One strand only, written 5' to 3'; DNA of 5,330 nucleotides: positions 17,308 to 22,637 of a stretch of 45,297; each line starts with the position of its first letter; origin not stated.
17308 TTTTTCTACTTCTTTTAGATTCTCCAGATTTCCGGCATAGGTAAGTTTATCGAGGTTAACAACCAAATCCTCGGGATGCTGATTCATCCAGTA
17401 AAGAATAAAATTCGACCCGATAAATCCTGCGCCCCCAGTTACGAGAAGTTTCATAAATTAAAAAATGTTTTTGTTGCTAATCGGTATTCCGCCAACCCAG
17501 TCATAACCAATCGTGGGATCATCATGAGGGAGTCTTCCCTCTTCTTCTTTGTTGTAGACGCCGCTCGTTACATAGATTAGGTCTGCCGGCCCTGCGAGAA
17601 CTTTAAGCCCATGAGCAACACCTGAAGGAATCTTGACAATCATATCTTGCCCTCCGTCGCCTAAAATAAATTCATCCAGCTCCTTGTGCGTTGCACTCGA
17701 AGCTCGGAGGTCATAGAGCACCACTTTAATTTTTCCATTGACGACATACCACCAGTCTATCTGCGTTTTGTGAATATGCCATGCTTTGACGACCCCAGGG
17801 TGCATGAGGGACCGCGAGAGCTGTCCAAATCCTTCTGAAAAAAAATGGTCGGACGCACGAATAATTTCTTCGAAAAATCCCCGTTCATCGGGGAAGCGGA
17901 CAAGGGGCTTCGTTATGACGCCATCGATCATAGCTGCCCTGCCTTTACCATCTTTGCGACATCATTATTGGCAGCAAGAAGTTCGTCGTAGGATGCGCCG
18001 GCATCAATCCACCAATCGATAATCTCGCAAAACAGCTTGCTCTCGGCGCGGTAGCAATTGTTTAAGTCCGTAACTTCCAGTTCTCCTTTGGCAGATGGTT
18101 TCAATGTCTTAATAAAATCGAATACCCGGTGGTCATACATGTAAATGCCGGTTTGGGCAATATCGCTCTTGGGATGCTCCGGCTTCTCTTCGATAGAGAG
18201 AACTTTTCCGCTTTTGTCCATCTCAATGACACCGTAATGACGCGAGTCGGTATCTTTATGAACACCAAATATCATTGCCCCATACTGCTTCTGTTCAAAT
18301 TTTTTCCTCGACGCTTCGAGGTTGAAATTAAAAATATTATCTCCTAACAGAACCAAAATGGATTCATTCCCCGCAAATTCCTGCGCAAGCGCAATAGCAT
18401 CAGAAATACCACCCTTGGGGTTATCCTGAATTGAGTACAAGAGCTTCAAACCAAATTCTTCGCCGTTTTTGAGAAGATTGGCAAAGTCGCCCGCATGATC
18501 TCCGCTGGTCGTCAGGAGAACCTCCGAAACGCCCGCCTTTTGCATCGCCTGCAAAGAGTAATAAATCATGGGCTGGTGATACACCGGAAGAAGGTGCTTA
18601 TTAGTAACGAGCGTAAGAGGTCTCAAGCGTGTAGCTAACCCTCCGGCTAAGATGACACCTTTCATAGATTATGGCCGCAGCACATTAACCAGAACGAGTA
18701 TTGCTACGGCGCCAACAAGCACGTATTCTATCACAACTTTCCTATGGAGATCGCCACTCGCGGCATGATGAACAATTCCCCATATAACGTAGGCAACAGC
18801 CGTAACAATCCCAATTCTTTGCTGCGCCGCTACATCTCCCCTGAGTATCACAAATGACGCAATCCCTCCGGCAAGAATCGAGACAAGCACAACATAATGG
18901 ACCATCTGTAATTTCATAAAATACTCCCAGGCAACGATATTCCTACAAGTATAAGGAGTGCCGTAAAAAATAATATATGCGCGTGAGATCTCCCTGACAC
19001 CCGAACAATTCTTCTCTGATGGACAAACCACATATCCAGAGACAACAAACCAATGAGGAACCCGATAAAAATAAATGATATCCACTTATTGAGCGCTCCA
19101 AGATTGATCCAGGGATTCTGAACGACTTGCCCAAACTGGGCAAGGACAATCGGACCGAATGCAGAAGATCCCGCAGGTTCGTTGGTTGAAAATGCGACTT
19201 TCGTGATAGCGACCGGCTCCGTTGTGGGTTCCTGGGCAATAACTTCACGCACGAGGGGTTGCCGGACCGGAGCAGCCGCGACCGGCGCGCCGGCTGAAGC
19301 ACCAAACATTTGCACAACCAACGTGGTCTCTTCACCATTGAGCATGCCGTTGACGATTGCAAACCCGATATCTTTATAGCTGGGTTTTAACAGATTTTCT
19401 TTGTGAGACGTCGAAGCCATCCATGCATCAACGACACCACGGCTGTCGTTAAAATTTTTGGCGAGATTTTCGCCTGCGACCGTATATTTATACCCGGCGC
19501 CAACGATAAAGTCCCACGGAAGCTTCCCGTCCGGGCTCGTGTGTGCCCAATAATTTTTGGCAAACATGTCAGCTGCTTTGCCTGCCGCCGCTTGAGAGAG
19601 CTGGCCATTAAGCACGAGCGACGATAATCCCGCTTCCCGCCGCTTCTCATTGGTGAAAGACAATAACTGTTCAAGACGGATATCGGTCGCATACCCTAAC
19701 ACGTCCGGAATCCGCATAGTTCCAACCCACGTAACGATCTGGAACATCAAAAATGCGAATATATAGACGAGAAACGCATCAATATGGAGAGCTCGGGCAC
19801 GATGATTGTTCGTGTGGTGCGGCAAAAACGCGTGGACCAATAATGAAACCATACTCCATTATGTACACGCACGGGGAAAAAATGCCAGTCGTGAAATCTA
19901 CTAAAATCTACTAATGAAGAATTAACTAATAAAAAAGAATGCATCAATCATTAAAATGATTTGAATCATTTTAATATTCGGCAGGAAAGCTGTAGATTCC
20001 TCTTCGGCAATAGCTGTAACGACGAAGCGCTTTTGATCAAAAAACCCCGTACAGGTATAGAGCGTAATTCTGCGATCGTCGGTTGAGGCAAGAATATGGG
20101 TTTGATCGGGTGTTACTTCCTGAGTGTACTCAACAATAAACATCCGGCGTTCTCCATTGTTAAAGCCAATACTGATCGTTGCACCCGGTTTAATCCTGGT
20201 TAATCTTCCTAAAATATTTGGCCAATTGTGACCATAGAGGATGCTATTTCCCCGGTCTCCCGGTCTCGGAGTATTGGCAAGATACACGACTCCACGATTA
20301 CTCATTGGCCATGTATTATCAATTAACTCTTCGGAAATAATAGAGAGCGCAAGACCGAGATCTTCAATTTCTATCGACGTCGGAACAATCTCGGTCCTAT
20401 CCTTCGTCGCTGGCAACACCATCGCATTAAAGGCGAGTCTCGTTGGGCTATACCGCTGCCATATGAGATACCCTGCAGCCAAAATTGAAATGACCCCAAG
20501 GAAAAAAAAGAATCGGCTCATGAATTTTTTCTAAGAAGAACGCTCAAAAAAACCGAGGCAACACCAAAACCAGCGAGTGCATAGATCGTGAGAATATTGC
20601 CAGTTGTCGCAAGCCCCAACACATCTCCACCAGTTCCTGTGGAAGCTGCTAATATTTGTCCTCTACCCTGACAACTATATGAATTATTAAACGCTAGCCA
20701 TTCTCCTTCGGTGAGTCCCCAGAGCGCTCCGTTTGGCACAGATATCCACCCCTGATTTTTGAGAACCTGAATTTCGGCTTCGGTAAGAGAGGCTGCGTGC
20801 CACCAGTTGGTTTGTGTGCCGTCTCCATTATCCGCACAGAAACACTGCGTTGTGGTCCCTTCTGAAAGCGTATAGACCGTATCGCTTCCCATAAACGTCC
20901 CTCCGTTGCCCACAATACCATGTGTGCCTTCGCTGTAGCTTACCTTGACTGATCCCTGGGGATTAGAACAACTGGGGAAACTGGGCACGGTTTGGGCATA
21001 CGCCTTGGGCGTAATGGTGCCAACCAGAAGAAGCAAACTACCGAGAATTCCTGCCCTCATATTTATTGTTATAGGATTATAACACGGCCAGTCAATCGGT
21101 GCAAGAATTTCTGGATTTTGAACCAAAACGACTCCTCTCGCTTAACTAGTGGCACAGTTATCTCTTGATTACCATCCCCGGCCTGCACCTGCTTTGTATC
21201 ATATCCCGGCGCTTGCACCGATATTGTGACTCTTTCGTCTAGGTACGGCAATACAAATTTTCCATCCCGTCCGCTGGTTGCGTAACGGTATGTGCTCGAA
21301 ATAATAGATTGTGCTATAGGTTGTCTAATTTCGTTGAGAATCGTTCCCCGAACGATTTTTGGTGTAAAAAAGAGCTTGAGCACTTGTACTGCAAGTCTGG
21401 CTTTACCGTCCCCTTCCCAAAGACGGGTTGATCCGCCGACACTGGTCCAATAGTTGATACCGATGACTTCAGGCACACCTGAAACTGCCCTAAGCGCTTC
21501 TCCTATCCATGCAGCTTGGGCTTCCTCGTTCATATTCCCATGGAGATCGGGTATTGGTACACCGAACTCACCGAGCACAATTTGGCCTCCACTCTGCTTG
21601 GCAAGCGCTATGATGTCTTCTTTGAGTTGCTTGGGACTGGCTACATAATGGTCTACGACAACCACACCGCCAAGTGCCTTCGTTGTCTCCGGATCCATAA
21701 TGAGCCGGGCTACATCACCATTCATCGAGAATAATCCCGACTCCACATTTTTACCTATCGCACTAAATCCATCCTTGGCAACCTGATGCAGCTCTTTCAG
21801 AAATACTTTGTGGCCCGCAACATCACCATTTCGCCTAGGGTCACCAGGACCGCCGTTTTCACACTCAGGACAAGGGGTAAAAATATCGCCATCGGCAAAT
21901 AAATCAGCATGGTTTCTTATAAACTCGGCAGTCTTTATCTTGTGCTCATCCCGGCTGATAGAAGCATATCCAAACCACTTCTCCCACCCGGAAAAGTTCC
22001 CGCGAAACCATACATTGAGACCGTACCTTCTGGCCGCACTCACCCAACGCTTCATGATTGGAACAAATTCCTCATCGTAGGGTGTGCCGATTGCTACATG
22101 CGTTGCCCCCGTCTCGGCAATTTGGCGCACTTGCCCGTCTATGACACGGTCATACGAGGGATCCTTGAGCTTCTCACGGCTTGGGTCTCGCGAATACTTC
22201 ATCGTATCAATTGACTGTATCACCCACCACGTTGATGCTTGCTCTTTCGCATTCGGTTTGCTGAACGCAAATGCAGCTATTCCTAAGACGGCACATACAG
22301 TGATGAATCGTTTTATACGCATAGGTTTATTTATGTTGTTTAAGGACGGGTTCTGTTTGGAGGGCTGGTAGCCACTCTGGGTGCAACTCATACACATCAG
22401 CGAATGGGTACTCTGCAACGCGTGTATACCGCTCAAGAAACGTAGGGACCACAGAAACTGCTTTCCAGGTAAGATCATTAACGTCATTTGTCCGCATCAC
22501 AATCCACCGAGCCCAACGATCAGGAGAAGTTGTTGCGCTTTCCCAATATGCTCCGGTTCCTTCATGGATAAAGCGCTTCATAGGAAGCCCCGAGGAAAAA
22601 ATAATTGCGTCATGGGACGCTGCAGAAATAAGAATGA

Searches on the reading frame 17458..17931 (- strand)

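Call 68: search_protein_families(library=pfam, proteins=[window:17458-17931:-], max_evalue=0.01)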
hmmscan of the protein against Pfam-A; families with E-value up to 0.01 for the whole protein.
window:17458-17931:- (157 aa): 3 families
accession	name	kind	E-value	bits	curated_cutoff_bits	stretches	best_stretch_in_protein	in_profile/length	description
PF00908.23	dTDP_sugar_isom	-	4.3e-23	82.3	27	1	2-154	4-159/168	dTDP-4-dehydrorhamnose 3,5-epimerase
PF14667.12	Polysacc_synt_C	-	7.4e-09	36.2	28.7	1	15-119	3-94/111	Polysaccharide biosynthesis C-terminal domain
PF07883.17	Cupin_2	-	9.2e-05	22.5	27.2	1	42-109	4-56/70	Cupin domain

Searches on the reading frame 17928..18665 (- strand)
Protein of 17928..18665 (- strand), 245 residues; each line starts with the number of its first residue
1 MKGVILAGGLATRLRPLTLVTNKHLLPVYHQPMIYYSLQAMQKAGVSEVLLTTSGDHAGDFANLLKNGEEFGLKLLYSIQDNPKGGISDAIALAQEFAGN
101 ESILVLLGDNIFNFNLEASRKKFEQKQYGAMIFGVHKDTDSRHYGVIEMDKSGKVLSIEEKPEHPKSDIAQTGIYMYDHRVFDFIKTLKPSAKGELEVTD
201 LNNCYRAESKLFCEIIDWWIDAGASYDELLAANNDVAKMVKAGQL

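Call 50: search_protein_families(library=pfam, proteins=[window:17928-18665:-], max_evalue=0.001)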
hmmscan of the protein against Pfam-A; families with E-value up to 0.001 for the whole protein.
window:17928-18665:- (245 aa): 2 families
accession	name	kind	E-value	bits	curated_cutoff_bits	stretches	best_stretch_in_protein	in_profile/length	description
PF00483.29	NTP_transferase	-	2.2e-54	185.1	21.2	1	2-237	1-243/245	Nucleotidyl transferase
PF12804.13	NTP_transf_3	-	7.9e-12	46.1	27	1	3-112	1-98/160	MobA-like NTP transferase domain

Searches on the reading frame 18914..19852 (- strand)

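Call 50: search_protein_families(library=pfam, proteins=[window:18914-19852:-], max_evalue=0.001)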
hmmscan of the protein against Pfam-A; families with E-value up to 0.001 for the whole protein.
window:18914-19852:- (312 aa): 1 family
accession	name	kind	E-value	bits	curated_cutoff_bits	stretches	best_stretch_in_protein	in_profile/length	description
PF00188.32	CAP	-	1.5e-17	65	21.1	1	64-179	1-113/117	Cysteine-rich secretory protein family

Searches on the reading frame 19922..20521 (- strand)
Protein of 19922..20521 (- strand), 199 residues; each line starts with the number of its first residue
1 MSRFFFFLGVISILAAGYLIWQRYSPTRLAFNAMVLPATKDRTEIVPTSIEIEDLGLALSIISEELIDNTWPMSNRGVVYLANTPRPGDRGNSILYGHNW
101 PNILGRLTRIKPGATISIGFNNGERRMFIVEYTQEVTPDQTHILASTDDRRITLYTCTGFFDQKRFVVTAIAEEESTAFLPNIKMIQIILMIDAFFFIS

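Call 50: search_protein_families(library=pfam, proteins=[window:19922-20521:-], max_evalue=0.001)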
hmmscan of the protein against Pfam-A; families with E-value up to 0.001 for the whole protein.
window:19922-20521:- (199 aa): 1 family
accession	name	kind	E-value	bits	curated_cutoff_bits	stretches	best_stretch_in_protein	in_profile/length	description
PF04203.18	Sortase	-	1.1e-18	67.6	26.6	1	50-170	1-122/125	Sortase domain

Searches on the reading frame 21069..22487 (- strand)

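Call 30: search_protein_families(library=pfam, proteins=[window:21069-22487:-], max_evalue=0.1)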
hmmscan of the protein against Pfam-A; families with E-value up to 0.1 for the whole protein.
window:21069-22487:- (472 aa): 1 family
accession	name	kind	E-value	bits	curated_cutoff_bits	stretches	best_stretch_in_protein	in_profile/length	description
PF13620.12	CarboxypepD_reg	-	6.3e-05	23.7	32.3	1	379-435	2-65/82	Carboxypeptidase regulatory-like domain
